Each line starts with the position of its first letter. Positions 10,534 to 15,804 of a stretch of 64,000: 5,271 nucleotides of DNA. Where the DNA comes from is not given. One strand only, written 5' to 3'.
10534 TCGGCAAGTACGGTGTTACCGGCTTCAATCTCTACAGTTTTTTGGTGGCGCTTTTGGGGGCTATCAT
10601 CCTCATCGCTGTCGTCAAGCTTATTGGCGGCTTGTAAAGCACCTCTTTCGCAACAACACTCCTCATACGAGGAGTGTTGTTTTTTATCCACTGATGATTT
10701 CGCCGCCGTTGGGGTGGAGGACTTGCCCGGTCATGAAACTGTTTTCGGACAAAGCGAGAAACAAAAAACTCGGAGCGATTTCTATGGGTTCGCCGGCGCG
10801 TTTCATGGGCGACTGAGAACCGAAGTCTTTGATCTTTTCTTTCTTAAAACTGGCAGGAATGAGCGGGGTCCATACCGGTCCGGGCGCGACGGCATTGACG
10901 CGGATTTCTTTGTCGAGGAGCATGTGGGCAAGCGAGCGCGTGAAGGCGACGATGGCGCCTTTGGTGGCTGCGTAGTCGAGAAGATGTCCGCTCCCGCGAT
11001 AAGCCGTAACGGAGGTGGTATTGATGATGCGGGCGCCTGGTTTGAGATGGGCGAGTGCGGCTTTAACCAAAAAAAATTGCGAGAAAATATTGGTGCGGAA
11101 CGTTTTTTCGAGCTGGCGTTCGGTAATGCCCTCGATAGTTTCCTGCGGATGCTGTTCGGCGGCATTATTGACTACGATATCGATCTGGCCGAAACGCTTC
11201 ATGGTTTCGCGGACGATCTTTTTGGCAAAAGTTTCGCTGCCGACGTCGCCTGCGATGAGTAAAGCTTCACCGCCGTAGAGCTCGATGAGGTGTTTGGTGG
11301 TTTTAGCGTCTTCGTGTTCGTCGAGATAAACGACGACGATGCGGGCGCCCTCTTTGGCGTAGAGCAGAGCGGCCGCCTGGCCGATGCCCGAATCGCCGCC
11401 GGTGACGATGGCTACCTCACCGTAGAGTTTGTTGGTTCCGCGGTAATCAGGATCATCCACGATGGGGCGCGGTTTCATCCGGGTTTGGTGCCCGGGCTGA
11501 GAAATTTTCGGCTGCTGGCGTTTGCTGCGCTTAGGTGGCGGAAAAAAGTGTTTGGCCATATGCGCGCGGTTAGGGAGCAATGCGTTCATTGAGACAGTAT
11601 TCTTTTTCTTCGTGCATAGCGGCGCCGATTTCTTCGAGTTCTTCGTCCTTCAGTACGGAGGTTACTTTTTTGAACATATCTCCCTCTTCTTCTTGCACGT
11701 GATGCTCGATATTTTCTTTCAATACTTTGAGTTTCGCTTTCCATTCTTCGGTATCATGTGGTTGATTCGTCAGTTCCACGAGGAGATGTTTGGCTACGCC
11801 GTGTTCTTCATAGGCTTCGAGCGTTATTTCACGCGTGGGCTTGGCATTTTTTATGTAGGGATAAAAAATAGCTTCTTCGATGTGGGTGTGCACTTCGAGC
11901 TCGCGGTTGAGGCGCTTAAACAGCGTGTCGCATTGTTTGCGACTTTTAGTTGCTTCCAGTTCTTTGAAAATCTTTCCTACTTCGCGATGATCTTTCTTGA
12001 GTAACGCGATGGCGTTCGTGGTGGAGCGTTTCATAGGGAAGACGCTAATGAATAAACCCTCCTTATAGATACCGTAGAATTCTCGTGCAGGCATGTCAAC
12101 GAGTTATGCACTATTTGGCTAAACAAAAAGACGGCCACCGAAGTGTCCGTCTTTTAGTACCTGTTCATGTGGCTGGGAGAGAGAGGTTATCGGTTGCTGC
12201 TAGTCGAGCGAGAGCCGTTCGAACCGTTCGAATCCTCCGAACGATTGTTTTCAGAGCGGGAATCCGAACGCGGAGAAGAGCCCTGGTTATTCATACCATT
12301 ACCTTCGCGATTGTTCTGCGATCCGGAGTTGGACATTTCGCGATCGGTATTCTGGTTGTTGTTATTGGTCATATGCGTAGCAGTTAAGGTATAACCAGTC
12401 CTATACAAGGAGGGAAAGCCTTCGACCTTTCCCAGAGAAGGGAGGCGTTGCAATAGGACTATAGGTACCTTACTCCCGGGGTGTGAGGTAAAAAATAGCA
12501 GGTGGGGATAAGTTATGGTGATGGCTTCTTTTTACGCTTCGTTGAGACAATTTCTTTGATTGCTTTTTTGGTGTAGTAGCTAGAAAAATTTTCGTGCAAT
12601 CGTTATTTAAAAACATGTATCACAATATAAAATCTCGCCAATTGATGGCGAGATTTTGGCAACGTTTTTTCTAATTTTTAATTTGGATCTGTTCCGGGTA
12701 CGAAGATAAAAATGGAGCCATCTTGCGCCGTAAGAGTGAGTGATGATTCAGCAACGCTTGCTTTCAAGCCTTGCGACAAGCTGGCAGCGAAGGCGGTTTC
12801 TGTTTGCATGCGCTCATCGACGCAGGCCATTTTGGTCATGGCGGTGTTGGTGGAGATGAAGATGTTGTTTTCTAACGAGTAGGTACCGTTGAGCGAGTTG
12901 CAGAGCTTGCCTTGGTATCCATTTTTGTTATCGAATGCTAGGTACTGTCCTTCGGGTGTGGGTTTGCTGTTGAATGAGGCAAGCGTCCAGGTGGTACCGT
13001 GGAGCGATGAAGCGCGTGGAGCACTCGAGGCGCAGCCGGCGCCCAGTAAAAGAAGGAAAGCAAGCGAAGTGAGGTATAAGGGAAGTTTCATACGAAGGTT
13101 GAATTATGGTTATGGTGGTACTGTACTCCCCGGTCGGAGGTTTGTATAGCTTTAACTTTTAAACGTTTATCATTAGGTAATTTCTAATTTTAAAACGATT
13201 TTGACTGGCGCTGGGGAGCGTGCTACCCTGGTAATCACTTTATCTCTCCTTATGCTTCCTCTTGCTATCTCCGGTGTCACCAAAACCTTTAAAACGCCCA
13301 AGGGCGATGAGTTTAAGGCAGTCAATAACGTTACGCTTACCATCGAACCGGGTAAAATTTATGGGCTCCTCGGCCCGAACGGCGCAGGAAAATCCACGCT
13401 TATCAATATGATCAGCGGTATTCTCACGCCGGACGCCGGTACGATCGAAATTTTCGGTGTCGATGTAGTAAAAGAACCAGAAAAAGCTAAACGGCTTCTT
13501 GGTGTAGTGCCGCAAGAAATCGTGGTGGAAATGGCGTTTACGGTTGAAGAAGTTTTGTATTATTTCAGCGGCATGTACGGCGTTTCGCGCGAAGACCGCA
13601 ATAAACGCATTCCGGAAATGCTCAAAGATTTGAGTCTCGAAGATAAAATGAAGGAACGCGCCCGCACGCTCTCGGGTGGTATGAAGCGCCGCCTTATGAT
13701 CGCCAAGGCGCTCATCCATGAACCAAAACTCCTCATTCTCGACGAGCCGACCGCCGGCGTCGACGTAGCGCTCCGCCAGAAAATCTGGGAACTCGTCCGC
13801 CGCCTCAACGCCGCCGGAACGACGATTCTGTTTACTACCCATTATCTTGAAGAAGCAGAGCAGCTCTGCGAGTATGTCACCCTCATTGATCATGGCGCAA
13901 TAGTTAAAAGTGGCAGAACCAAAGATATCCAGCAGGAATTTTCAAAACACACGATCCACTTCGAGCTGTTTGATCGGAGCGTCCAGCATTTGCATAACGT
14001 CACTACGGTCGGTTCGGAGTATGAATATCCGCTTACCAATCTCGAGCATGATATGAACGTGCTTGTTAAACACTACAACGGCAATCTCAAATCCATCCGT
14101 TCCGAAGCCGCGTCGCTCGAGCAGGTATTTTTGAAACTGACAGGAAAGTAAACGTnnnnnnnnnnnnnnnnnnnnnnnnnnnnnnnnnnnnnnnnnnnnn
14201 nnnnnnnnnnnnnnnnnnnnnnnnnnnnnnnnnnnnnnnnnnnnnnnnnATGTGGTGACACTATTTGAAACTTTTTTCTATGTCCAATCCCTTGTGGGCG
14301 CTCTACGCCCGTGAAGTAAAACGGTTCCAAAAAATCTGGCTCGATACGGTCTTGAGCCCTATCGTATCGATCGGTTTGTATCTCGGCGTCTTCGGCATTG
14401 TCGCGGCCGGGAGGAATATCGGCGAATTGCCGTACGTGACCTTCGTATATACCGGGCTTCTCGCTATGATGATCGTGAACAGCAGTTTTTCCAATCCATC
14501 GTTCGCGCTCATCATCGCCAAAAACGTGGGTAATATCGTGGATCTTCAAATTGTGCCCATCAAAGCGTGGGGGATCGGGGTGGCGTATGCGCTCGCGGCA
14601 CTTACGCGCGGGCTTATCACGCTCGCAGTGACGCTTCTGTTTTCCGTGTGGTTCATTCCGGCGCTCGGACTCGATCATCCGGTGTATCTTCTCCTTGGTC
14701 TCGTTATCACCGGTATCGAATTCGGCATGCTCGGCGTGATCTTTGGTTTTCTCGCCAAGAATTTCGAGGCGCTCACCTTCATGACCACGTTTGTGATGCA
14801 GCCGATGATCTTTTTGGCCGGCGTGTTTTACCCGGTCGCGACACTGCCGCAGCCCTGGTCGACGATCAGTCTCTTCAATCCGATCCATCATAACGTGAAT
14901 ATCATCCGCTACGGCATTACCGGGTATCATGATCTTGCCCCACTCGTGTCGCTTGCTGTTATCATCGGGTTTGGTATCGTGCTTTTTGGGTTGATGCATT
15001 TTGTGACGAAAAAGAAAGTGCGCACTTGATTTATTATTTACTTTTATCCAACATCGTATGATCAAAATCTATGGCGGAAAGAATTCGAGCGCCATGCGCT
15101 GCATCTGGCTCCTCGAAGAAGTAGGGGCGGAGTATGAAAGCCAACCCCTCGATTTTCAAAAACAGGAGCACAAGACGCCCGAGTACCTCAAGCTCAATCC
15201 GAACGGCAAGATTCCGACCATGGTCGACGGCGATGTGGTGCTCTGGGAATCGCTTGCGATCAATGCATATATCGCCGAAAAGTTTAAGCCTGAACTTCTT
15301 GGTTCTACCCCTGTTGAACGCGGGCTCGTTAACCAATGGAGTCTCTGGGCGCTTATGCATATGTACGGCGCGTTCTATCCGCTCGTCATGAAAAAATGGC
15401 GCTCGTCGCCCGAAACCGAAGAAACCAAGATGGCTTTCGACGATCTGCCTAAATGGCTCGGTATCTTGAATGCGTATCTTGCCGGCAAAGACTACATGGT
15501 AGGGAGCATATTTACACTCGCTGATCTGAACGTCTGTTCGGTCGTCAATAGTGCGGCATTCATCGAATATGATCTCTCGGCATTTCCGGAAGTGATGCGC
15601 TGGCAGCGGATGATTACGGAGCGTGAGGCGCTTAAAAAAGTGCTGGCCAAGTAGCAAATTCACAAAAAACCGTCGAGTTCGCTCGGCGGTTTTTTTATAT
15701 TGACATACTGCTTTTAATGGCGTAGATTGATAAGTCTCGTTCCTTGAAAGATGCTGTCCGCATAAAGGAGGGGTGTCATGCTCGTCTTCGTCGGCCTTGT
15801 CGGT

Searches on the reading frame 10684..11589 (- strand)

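Call 21: search_protein_families(library=pfam, proteins=[window:10684-11589:-], max_evalue=0.00001)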
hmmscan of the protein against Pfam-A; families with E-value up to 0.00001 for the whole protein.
window:10684-11589:- (301 aa): 4 families
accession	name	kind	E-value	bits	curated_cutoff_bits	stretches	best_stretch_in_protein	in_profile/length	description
PF13561.12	adh_short_C2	-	8e-57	193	27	1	66-296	5-234/236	Enoyl-(Acyl carrier protein) reductase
PF00106.31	adh_short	-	6.7e-46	156.7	26.6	1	59-249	2-192/195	short chain dehydrogenase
PF08659.16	KR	-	5.5e-09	36.6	22.6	1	61-220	4-163/180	KR domain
PF23441.1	SDR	-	4.3e-06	26.8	27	1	53-278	3-238/258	SDR-like rossmann domain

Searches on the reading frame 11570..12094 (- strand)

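Call 52: search_protein_families(library=pfam, proteins=[window:11570-12094:-], max_evalue=0.0001)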
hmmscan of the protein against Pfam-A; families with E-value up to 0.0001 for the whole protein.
window:11570-12094:- (174 aa): 1 family
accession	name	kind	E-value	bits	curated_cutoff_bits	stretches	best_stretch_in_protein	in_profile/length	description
PF01814.28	Hemerythrin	-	5e-16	59.8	25.3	1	28-143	2-126/127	Hemerythrin HHE cation binding domain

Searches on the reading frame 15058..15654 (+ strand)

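Call 52: search_protein_families(library=pfam, proteins=[window:15058-15654:+], max_evalue=0.0001)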
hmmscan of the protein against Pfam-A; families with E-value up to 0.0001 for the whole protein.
window:15058-15654:+ (198 aa): 5 families
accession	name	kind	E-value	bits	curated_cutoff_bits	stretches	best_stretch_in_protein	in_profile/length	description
PF02798.26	GST_N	-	3.9e-21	75.6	20.9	1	3-74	4-76/76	Glutathione S-transferase, N-terminal domain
PF13409.12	GST_N_2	-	4e-15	56.6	25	1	12-74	5-69/70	Glutathione S-transferase, N-terminal domain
PF13417.12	GST_N_3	-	5.8e-11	43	22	1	12-78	10-73/75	Glutathione S-transferase, N-terminal domain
PF00043.30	GST_C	-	5.9e-11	42.9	20.7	1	105-190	9-93/93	Glutathione S-transferase, C-terminal domain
PF14497.11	GST_C_3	-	2.1e-09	37.9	21.6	1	119-197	20-102/104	Glutathione S-transferase, C-terminal domain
